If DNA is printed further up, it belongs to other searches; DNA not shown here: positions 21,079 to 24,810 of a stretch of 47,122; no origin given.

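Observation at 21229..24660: Amino-acid dehydrogenase fused to a catalytically degenerate ValRS-like body (top candidate for a new function)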

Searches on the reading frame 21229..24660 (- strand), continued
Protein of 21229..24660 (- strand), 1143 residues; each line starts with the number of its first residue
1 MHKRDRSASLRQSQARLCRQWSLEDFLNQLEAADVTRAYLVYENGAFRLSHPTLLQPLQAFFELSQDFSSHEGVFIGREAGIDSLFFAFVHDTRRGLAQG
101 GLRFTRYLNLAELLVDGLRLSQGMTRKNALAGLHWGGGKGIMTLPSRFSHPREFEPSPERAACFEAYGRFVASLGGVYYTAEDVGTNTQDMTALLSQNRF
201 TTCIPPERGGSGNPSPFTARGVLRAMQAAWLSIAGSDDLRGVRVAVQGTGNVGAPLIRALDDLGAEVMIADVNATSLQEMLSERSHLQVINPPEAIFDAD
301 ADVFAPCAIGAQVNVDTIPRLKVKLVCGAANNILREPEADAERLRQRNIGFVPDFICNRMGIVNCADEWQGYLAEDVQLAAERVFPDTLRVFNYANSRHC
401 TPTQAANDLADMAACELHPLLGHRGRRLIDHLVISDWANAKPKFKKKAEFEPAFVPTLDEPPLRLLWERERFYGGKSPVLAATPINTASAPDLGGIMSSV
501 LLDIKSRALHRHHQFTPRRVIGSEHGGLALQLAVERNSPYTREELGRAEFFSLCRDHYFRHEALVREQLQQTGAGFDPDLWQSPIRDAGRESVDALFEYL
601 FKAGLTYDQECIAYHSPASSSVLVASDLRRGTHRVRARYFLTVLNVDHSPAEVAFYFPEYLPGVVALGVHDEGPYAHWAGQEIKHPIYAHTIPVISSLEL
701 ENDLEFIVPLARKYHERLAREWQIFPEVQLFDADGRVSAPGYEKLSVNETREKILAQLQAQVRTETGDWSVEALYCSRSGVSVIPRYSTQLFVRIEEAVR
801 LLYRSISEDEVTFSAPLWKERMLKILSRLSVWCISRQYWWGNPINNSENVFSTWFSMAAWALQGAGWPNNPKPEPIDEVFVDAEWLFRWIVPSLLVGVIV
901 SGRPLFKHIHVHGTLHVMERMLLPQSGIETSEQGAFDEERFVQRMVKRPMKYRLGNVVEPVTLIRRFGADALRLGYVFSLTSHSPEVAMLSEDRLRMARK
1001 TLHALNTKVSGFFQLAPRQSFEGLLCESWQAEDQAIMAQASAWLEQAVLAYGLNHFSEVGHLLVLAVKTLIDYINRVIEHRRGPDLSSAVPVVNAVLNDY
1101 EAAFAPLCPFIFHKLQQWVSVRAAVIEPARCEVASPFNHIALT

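Call 72: find_encoding_contigs(protein=P0025, flank=8000, max_places=1)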
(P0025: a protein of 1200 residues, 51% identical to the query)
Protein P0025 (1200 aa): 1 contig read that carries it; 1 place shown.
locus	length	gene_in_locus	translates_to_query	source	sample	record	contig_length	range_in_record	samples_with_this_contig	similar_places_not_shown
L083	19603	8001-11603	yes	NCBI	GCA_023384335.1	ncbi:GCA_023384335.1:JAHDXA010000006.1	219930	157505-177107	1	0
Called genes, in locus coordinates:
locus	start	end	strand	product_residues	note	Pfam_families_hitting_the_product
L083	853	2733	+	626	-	PF05580:Peptidase_S55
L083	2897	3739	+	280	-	PF10899:AbiGi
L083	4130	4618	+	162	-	-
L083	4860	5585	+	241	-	-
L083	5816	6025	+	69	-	PF25734:RelB_like_antitoxin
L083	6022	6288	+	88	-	PF05016:ParE_toxin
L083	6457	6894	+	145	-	PF08818:DUF1801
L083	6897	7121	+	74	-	PF21748:UPF0150 (weak)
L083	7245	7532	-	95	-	PF01381:HTH_3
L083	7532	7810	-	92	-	PF05015:HigB-like_toxin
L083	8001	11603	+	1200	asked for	PF02812:ELFV_dehydrog_N, PF00208:ELFV_dehydrog (weak), PF00133:tRNA-synt_1, PF09334:tRNA-synt_1g (faint)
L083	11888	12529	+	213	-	-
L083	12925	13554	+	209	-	PF08843:AbiEii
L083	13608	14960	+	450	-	PF05496:RuvB_N, PF00004:AAA, PF07728:AAA_5 (weak), PF13173:AAA_14 (weak), PF14532:Sigma54_activ_2 (weak), PF20720:nSTAND3 (weak), PF16193:AAA_assoc_2, PF12002:MgsA_C, +4 more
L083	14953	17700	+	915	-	PF19838:LptD_2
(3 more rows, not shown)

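Call 73: search_protein_families(library=ncbifam, proteins=[L014:13634-16306:+, L002:4788-7997:+, L082:11966-14662:+, L053:11480-14158:+], max_evalue=1e-20)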
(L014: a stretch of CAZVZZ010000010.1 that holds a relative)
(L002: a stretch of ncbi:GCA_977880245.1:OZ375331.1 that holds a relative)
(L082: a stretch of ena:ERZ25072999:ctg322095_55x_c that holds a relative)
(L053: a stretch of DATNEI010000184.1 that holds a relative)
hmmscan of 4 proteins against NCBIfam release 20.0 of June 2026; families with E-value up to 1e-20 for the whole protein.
L014:13634-16306:+ (890 aa): 12 families
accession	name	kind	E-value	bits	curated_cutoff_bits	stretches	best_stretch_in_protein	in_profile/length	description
NF004349.1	PRK05729.1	equivalog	1.8e-277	923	704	1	6-886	3-859/860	valine--tRNA ligase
TIGR00422.1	valS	equivalog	6.7e-247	821.7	612.1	1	5-870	3-859/863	valine--tRNA ligase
NF011492.0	PRK14900.1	equivalog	7.2e-226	752.5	1783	1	4-886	10-889/1044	valine--tRNA ligase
NF009687.0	PRK13208.1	equivalog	3.1e-149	498.6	738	1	4-799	7-793/801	valine--tRNA ligase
NF000540.1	alt_ValS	exception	2.6e-90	303.5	900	2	434-779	481-813/827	valine--tRNA ligase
TIGR00392.1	ileS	equivalog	5e-88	296.3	621.4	3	441-759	525-842/861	isoleucine--tRNA ligase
NF008957.0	PRK12300.1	subfamily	1.9e-56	191.6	677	2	10-231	7-241/946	leucine--tRNA ligase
TIGR00395.1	leuS_arch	equivalog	5.4e-46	157.1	648.5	0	13-230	4-234/938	leucine--tRNA ligase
TIGR00396.1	leuS_bact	equivalog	1.3e-38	132.7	548.4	0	8-191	2-167/843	leucine--tRNA ligase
NF040702.1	ileS_w_GNAT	exception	7.2e-35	119.9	1999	0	258-722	497-968/1100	isoleucine--tRNA ligase, N-acetyltransferase domain-containing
NF000258.1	MupB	exception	6.8e-34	116.9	1900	0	254-426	297-456/1033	mupirocin-resistant isoleucine--tRNA ligase MupB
NF000257.1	MupA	exception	1.2e-27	96.1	1900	0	490-750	534-799/1024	mupirocin-resistant isoleucine--tRNA ligase MupA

L002:4788-7997:+ (1069 aa): 11 families
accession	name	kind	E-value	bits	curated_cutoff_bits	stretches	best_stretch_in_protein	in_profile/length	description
TIGR00392.1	ileS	equivalog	2.7e-205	684.3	621.4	1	7-867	9-860/861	isoleucine--tRNA ligase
NF000258.1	MupB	exception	2.2e-170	568.7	1900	1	9-1022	8-986/1033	mupirocin-resistant isoleucine--tRNA ligase MupB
NF000257.1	MupA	exception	2.5e-170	568.5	1900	1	10-1017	9-975/1024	mupirocin-resistant isoleucine--tRNA ligase MupA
TIGR00422.1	valS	equivalog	7.7e-109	364.9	612.1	2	313-899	256-802/863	valine--tRNA ligase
NF004349.1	PRK05729.1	equivalog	2.2e-92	310.7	704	2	313-884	250-768/860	valine--tRNA ligase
NF009687.0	PRK13208.1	equivalog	8.7e-92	308.6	738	2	364-888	290-791/801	valine--tRNA ligase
NF040702.1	ileS_w_GNAT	exception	7.7e-79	265.5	1999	2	280-871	469-1031/1100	isoleucine--tRNA ligase, N-acetyltransferase domain-containing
NF011492.0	PRK14900.1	equivalog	4.5e-65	220.2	1783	2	356-885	293-798/1044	valine--tRNA ligase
TIGR00395.1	leuS_arch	equivalog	5.9e-41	140.4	648.5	0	46-345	37-322/938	leucine--tRNA ligase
NF008957.0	PRK12300.1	subfamily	6.5e-40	136.9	677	0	14-332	14-315/946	leucine--tRNA ligase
NF000540.1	alt_ValS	exception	4.8e-32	110.8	900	1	368-876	325-819/827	valine--tRNA ligase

L082:11966-14662:+ (898 aa): 12 families
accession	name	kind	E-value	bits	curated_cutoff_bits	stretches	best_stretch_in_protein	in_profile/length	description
NF004349.1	PRK05729.1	equivalog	5.3e-275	914.9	704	1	5-893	2-859/860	valine--tRNA ligase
TIGR00422.1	valS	equivalog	1.1e-243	811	612.1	1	5-878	3-860/863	valine--tRNA ligase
NF011492.0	PRK14900.1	equivalog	1.8e-216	721.4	1783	1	3-896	9-892/1044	valine--tRNA ligase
NF009687.0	PRK13208.1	equivalog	2.7e-148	495.5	738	1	4-806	7-790/801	valine--tRNA ligase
TIGR00392.1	ileS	equivalog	5.5e-93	312.7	621.4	3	451-763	530-834/861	isoleucine--tRNA ligase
NF000540.1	alt_ValS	exception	1.2e-85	288.2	900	2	13-432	10-453/827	valine--tRNA ligase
NF008957.0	PRK12300.1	subfamily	3.6e-56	190.7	677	1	10-237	7-247/946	leucine--tRNA ligase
TIGR00395.1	leuS_arch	equivalog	5.4e-49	167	648.5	0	13-238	4-242/938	leucine--tRNA ligase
NF040702.1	ileS_w_GNAT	exception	2.6e-43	147.9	1999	1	253-759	493-995/1100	isoleucine--tRNA ligase, N-acetyltransferase domain-containing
NF000258.1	MupB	exception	1.1e-40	139.4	1900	0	493-764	534-805/1033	mupirocin-resistant isoleucine--tRNA ligase MupB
TIGR00396.1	leuS_bact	equivalog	4.1e-40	137.7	548.4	0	9-192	3-168/843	leucine--tRNA ligase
NF000257.1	MupA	exception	3.4e-34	117.8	1900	0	494-765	533-804/1024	mupirocin-resistant isoleucine--tRNA ligase MupA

L053:11480-14158:+ (892 aa): 12 families
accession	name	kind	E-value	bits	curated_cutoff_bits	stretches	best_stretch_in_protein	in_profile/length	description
NF004349.1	PRK05729.1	equivalog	1.4e-261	870.5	704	1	5-885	2-859/860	valine--tRNA ligase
TIGR00422.1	valS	equivalog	3.5e-230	766.4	612.1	1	5-870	3-860/863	valine--tRNA ligase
NF011492.0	PRK14900.1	equivalog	5.2e-210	700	1783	1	4-874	10-878/1044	valine--tRNA ligase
NF009687.0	PRK13208.1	equivalog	7.7e-143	477.5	738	1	4-800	7-795/801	valine--tRNA ligase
TIGR00392.1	ileS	equivalog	1.1e-85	288.5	621.4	3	442-752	526-833/861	isoleucine--tRNA ligase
NF000540.1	alt_ValS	exception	6.5e-84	282.4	900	2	13-433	10-454/827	valine--tRNA ligase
NF008957.0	PRK12300.1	subfamily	9.5e-59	199.2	677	1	11-231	8-241/946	leucine--tRNA ligase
NF040702.1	ileS_w_GNAT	exception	7.5e-46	156.3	1999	1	258-765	497-1015/1100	isoleucine--tRNA ligase, N-acetyltransferase domain-containing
TIGR00395.1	leuS_arch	equivalog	1.6e-44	152.2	648.5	0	13-231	4-235/938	leucine--tRNA ligase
TIGR00396.1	leuS_bact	equivalog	6.7e-38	130.4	548.4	0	8-194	2-170/843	leucine--tRNA ligase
NF000258.1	MupB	exception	1.3e-36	125.9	1900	0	233-427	272-457/1033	mupirocin-resistant isoleucine--tRNA ligase MupB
NF000257.1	MupA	exception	2.4e-29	101.7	1900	0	494-718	538-768/1024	mupirocin-resistant isoleucine--tRNA ligase MupA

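Call 78: search_protein_families(library=padloc, proteins=[window:21229-24660:-], max_evalue=0.01)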
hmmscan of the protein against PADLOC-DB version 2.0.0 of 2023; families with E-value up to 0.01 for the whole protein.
window:21229-24660:- (1143 aa): 0 families
